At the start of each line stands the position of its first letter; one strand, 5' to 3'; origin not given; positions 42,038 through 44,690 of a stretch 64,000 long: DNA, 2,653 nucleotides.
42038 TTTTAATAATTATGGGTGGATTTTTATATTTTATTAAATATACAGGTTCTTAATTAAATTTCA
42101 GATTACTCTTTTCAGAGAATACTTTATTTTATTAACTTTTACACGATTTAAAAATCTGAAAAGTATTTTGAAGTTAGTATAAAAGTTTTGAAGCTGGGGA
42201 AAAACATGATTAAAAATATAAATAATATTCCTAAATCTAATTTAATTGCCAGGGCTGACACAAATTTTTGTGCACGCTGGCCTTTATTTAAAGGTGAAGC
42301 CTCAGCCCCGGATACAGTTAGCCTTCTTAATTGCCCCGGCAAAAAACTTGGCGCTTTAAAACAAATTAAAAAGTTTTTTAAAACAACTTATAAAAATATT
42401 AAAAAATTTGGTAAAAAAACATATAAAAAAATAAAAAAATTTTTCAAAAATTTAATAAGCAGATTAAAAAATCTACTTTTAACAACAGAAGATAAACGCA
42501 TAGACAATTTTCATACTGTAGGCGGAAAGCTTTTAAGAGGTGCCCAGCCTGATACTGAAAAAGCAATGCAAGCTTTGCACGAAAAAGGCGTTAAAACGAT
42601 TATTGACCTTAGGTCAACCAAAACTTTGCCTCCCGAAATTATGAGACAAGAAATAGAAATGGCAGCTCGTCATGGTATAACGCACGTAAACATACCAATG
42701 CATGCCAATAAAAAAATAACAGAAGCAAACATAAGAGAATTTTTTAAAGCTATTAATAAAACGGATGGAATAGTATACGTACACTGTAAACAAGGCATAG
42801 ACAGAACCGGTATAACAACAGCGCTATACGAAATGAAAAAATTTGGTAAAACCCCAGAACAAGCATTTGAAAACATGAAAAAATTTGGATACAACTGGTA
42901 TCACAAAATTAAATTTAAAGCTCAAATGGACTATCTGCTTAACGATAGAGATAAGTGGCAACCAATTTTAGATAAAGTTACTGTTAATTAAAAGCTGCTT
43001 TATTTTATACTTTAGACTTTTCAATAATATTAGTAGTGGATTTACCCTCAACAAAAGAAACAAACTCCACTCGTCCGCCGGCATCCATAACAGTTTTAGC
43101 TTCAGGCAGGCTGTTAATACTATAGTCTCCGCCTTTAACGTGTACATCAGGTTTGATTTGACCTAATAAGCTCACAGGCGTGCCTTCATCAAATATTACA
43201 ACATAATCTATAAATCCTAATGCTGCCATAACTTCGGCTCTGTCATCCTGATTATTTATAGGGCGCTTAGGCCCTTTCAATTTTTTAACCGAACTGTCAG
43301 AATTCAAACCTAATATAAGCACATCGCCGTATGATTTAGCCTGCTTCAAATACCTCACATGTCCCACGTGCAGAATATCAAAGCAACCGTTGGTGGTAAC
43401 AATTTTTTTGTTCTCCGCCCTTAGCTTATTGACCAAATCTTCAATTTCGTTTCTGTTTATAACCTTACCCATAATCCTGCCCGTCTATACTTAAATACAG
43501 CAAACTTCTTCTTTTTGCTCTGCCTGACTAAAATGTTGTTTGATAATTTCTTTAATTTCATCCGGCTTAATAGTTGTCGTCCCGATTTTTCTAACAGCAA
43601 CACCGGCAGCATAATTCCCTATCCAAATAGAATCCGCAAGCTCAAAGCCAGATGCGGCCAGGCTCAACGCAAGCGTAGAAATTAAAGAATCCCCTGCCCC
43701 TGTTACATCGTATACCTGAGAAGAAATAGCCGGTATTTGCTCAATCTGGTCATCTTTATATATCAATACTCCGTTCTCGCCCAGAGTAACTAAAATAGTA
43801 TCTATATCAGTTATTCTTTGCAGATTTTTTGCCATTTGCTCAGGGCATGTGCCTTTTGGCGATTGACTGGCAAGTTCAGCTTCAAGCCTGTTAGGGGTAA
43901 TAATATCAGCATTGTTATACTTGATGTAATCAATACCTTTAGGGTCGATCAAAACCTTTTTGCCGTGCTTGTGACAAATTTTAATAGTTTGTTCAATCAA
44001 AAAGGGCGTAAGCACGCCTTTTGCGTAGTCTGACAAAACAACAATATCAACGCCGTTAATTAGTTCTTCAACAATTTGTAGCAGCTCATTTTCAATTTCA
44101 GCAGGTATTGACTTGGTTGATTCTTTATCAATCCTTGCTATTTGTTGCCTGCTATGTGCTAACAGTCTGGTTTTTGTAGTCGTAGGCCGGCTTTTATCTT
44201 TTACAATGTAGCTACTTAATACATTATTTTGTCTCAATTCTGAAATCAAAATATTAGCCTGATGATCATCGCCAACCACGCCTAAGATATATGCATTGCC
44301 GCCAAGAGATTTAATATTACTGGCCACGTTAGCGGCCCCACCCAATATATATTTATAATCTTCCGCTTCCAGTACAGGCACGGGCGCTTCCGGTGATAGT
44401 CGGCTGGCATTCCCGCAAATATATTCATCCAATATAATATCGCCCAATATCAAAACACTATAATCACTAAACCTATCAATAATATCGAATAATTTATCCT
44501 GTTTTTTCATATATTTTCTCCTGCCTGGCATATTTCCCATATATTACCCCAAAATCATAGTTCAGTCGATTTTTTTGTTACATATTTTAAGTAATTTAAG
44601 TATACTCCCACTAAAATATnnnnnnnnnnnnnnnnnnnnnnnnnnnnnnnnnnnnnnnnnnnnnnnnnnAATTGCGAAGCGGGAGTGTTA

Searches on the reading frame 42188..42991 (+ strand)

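Call 69: search_protein_families(library=pfam, proteins=[window:42188-42991:+], max_evalue=0.001)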
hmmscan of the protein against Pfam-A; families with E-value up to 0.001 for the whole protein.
window:42188-42991:+ (267 aa): 7 families
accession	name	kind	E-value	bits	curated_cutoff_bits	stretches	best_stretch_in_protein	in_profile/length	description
PF22741.1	PTP-NADK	-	6.5e-17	61.8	27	1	114-234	29-151/163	DSP-PTPase phosphatase fused to NAD+ Kinase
PF22785.1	Tc-R-P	-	3.3e-13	50.5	27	1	123-214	12-100/106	Polymorphic toxin system, DSP-PTPase phosphatase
PF13350.11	Y_phosphatase3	-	1.7e-11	45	22.2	1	110-213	23-148/240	Tyrosine phosphatase family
PF22784.1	PTP-SAK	-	6.4e-11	43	27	1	113-226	10-119/153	Swiss Army Knife protein, DSP-PTPase phosphatase domain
PF00782.25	DSPc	-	7.8e-10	39.1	33.5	1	127-247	11-127/133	Dual specificity phosphatase, catalytic domain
PF03162.18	Y_phosphatase2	-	1.4e-05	25.2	27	1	106-210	5-108/165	Tyrosine phosphatase family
PF14566.11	PTPlike_phytase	-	0.00011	22.8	27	1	131-216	71-156/158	Inositol hexakisphosphate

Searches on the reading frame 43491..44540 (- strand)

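Call 69: search_protein_families(library=pfam, proteins=[window:43491-44540:-], max_evalue=0.001)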
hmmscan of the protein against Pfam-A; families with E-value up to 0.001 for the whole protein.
window:43491-44540:- (349 aa): 2 families
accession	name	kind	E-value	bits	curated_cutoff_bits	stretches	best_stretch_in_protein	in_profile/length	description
PF00294.29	PfkB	-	2.2e-46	159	25.8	1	48-326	21-300/302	pfkB family carbohydrate kinase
PF08543.17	Phos_pyr_kin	-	1.2e-05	25.3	27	1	194-304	100-220/246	Phosphomethylpyrimidine kinase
